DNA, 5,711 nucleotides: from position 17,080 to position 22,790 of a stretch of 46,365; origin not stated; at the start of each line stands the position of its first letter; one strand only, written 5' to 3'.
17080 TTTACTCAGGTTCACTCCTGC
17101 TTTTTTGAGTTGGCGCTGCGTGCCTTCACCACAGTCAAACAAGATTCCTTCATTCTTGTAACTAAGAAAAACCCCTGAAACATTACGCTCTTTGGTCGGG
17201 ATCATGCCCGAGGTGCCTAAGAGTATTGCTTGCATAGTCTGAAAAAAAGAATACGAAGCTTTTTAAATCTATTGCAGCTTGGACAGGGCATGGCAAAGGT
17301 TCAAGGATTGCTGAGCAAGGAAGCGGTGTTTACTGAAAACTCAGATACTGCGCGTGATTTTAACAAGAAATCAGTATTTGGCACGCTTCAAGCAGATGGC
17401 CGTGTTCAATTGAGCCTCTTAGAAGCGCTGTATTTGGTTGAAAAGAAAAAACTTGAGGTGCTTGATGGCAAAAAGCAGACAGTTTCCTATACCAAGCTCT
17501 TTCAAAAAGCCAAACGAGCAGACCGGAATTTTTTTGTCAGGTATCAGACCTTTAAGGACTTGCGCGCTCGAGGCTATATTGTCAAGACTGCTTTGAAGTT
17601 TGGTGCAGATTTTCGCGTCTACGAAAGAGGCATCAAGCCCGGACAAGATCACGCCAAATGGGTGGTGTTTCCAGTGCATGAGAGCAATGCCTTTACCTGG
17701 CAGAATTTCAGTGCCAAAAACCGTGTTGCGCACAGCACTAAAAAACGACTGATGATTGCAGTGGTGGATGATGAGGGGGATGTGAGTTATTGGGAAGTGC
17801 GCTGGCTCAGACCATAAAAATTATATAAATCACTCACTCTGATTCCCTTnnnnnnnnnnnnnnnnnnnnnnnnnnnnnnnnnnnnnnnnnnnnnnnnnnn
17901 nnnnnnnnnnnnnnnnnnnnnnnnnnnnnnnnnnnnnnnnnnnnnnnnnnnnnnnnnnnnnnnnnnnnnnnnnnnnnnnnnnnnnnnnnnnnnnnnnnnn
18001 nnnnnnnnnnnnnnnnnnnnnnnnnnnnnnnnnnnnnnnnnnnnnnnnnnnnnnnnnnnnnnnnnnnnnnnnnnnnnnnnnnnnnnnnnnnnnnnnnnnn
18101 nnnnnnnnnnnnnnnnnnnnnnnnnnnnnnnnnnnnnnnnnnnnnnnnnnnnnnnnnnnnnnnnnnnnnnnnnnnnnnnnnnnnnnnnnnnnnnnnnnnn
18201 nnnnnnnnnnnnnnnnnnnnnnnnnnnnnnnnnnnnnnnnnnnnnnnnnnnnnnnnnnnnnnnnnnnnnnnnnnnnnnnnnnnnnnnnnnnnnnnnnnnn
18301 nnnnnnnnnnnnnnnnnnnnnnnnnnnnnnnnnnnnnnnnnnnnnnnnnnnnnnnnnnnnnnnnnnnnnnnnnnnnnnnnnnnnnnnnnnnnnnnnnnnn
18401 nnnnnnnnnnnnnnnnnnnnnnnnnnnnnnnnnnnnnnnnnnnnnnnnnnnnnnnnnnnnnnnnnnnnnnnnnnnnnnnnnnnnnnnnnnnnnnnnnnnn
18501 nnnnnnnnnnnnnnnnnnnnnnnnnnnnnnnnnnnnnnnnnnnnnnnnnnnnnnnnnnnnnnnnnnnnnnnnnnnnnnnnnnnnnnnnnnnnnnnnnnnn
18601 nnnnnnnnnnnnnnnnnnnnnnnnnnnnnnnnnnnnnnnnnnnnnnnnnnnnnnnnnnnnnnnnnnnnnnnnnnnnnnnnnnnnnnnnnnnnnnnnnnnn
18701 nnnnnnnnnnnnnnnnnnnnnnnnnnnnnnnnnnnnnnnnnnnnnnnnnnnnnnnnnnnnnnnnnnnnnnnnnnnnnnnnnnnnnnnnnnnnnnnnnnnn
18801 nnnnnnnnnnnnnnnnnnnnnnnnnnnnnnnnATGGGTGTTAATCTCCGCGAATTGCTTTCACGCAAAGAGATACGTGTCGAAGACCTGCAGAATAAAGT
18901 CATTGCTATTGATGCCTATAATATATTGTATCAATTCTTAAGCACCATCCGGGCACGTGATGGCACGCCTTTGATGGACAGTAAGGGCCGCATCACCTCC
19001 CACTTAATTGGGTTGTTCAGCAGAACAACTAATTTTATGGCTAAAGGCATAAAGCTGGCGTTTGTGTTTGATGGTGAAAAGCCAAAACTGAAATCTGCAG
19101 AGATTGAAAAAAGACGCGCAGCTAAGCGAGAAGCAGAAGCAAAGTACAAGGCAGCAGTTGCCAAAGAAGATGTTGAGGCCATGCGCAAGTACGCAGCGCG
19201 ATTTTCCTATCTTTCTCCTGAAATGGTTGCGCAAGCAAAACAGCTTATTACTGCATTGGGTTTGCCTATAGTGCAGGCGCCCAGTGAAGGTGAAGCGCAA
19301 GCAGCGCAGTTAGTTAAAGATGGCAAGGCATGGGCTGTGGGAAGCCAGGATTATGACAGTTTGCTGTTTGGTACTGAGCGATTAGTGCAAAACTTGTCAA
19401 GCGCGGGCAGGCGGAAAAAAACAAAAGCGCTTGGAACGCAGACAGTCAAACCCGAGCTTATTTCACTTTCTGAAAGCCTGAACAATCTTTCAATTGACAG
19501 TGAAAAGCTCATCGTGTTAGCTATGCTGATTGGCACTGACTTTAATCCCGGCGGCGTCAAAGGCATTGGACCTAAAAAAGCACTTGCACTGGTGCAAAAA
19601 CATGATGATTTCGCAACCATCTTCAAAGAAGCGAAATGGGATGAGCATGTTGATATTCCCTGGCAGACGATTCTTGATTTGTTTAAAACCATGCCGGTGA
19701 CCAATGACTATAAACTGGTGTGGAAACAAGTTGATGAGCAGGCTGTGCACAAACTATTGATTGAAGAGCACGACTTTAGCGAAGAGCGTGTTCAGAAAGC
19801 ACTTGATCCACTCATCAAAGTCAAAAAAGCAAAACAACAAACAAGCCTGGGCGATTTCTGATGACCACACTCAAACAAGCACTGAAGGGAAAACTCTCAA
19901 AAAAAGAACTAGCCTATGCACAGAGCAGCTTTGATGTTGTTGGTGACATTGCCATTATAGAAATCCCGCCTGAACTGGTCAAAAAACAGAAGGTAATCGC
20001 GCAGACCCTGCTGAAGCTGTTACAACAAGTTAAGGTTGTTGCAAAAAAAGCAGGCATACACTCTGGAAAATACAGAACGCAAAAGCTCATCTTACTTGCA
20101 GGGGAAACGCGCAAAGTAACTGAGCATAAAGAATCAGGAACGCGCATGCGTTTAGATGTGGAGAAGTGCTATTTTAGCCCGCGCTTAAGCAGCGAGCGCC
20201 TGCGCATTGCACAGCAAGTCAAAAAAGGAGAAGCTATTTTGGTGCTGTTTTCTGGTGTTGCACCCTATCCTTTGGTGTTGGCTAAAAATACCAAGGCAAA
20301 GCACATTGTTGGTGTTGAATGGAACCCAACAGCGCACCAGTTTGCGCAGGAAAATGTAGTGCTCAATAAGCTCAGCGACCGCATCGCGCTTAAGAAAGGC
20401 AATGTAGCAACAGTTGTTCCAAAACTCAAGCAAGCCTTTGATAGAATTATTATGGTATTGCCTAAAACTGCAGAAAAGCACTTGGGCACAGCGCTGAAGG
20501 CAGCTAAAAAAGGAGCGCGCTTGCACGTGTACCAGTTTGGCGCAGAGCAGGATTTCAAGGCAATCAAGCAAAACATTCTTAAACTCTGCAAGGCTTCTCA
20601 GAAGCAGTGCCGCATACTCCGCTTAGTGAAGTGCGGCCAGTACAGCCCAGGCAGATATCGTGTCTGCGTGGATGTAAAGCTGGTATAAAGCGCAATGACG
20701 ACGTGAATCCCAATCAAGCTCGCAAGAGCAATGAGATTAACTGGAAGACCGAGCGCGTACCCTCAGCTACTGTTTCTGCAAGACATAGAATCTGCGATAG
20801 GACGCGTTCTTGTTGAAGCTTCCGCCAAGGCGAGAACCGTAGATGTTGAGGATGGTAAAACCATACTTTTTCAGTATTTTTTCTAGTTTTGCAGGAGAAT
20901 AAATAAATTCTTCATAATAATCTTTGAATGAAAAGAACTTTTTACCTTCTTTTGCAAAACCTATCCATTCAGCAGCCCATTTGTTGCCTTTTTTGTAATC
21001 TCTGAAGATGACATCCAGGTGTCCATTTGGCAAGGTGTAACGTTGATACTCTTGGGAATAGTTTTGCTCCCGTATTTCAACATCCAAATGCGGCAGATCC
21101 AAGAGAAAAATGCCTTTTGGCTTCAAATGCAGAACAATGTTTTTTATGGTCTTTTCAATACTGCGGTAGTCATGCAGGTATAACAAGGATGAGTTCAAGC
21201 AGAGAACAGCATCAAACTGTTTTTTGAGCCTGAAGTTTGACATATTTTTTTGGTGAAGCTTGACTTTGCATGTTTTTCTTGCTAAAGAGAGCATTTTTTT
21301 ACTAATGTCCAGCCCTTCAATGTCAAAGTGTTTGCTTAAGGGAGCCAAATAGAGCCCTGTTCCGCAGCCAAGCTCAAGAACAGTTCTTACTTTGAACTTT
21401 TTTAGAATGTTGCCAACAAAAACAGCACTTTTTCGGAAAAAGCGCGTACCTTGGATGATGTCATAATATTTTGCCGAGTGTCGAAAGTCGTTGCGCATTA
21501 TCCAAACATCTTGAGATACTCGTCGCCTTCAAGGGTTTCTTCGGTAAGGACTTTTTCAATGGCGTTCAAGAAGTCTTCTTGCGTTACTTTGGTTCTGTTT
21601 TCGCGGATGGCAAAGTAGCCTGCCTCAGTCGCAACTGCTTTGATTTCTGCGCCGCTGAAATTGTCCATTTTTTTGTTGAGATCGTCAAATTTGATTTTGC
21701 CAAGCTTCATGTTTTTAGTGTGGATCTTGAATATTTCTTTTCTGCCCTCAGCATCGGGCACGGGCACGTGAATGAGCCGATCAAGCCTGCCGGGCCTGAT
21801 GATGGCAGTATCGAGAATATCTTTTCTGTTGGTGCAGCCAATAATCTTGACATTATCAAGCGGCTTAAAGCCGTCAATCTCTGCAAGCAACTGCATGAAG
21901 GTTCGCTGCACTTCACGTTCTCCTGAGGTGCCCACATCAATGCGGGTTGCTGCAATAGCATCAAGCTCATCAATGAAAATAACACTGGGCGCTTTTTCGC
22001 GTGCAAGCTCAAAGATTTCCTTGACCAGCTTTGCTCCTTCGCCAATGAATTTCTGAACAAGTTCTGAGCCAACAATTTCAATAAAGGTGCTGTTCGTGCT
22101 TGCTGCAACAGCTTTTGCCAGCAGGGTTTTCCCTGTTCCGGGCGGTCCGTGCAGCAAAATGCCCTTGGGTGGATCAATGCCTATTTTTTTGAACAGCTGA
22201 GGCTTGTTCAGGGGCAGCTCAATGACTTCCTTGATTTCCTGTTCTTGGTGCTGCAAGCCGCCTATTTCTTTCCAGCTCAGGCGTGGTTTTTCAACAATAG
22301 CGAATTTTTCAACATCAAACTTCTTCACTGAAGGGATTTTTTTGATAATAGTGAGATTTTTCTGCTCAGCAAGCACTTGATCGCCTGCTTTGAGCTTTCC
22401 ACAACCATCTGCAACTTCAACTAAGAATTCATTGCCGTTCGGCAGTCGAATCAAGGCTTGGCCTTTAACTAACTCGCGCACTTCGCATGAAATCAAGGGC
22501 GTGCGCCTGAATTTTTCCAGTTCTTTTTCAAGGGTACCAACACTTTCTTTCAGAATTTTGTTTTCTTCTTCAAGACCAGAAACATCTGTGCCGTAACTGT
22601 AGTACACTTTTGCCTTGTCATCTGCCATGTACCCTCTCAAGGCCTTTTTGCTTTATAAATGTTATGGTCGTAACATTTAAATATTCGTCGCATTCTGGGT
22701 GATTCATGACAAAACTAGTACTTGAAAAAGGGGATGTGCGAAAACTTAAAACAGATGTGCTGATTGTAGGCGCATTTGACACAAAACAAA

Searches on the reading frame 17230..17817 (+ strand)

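Call 70: search_protein_families(library=pfam, proteins=[window:17230-17817:+], max_evalue=0.00001)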
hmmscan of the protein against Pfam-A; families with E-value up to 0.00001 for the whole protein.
window:17230-17817:+ (195 aa): 2 families
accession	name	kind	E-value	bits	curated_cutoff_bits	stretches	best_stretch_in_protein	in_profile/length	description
PF01974.23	tRNA_int_endo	-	5.8e-29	100.5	27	1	101-187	1-85/85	tRNA intron endonuclease, catalytic C-terminal domain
PF02778.19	tRNA_int_endo_N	-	6.6e-13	48.4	21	1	24-87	1-63/67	tRNA intron endonuclease, N-terminal domain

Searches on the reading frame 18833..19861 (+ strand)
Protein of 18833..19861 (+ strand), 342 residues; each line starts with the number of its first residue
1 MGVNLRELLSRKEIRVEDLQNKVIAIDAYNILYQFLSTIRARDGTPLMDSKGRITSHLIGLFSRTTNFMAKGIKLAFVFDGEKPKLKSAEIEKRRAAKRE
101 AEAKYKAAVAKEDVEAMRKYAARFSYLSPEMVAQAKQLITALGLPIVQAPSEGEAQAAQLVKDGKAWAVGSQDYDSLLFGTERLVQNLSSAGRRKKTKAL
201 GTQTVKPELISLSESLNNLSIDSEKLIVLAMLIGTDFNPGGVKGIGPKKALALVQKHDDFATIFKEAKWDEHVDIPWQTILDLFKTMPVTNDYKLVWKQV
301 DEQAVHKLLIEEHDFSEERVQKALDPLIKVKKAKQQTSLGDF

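Call 70: search_protein_families(library=pfam, proteins=[window:18833-19861:+], max_evalue=0.00001)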
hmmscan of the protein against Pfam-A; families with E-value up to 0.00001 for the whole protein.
window:18833-19861:+ (342 aa): 2 families
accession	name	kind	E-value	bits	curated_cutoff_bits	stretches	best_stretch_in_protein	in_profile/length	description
PF00867.23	XPG_I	-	2.1e-25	89.4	24.9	1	143-236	1-89/89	XPG I-region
PF00752.23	XPG_N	-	1e-19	71.3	22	1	12-100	17-100/101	XPG N-terminal domain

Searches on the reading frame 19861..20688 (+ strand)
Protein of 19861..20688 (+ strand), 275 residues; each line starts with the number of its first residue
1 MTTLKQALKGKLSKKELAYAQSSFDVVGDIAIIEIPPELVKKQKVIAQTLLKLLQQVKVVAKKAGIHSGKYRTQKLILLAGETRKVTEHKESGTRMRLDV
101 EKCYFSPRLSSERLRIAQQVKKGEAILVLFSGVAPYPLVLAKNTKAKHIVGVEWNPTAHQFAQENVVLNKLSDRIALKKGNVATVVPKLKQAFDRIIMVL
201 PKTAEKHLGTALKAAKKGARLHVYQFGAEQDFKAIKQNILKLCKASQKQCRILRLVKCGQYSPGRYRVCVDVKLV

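Call 70: search_protein_families(library=pfam, proteins=[window:19861-20688:+], max_evalue=0.00001)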
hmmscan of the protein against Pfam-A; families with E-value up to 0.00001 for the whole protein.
window:19861-20688:+ (275 aa): 2 families
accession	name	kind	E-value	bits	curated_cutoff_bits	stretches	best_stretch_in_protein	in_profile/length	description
PF02475.24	TRM5-TYW2_MTfase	-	2.6e-40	138.5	28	1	87-250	1-161/164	TRM5/TYW2 methyltransferase domain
PF25133.1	TYW2_N_2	-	5.5e-20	71.7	27.7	1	4-83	1-78/79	TYW2 N-terminal domain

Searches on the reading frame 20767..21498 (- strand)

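Call 70: search_protein_families(library=pfam, proteins=[window:20767-21498:-], max_evalue=0.00001)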
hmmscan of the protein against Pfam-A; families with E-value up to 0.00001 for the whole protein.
window:20767-21498:- (243 aa): 6 families
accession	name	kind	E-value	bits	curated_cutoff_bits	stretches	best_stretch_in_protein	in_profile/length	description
PF13649.12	Methyltransf_25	-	1.4e-16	61.3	27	1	40-129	1-97/97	Methyltransferase domain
PF13489.12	Methyltransf_23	-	7.8e-14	52.2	27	1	33-217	19-162/164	Methyltransferase domain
PF08241.18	Methyltransf_11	-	1.6e-12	48.3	21.2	1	41-132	1-94/95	Methyltransferase domain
PF08242.18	Methyltransf_12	-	2e-11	44.9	30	1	41-131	1-98/98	Methyltransferase domain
PF13847.12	Methyltransf_31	-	7.1e-11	42.4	27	1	39-143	6-119/145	Methyltransferase domain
PF05401.17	NodS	-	1.2e-06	29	24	1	36-134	43-145/201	Nodulation protein S (NodS)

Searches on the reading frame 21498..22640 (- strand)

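Call 70: search_protein_families(library=pfam, proteins=[window:21498-22640:-], max_evalue=0.00001)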
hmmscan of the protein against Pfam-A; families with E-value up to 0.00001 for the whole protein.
window:21498-22640:- (380 aa): 4 families
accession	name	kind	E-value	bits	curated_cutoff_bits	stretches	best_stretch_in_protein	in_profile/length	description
PF00004.35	AAA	-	1.9e-41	142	21.2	1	161-293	1-130/131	ATPase family associated with various cellular activities (AAA)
PF17862.7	AAA_lid_3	-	1.1e-11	44.5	27.2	1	318-358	4-44/45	AAA+ lid domain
PF07724.20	AAA_2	-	2.5e-06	28.1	27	0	161-252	6-99/166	AAA domain (Cdc48 subfamily)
PF13191.12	AAA_16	-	2.6e-06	28.5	32.6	0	150-185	16-51/167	AAA ATPase domain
